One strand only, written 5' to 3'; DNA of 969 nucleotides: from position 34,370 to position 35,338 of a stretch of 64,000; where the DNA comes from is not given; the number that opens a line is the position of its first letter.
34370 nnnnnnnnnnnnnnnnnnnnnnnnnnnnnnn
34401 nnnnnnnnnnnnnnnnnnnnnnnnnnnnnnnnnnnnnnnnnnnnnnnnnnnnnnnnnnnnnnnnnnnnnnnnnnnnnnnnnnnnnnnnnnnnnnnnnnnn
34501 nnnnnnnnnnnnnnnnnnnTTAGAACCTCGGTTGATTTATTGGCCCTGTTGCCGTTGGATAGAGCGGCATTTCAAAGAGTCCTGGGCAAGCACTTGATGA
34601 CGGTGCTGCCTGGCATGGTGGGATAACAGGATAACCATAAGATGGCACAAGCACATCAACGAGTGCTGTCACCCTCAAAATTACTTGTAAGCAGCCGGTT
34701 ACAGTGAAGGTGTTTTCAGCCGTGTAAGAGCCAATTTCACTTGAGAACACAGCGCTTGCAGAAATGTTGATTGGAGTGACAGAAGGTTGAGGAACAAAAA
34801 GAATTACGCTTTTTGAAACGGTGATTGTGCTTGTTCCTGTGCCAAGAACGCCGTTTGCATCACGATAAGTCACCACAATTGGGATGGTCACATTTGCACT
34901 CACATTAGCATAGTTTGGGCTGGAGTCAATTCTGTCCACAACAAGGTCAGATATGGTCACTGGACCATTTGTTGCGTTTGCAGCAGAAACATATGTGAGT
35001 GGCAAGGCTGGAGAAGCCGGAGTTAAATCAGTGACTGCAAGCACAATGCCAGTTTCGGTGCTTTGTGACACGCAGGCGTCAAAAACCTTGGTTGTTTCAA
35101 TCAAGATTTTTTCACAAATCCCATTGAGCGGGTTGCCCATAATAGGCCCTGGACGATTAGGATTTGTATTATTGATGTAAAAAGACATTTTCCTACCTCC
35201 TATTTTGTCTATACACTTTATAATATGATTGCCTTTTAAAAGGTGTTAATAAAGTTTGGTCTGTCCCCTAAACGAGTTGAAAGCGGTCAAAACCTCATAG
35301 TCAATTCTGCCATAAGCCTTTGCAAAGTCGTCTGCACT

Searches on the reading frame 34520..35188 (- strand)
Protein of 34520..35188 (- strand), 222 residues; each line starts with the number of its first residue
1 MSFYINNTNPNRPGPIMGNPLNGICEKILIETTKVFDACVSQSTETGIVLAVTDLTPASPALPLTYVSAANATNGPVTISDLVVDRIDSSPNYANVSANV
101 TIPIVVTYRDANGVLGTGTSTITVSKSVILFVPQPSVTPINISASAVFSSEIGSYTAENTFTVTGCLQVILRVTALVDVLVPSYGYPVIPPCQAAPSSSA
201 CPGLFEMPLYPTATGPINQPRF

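Call 7: search_protein_families(library=pfam, proteins=[window:34520-35188:-], max_evalue=0.01)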
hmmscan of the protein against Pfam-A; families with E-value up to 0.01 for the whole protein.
window:34520-35188:- (222 aa): 0 families

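Call 21: find_encoding_contigs(protein=window:34520-35188:-, flank=10000, max_places=10)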
Protein window:34520-35188:- (222 aa): no gene with exactly this product is on record in the collection.

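Call 90: search_protein_families(library=phrogs, proteins=[window:34520-35188:-], max_evalue=0.001)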
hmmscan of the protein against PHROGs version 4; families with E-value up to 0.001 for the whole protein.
window:34520-35188:- (222 aa): 0 families
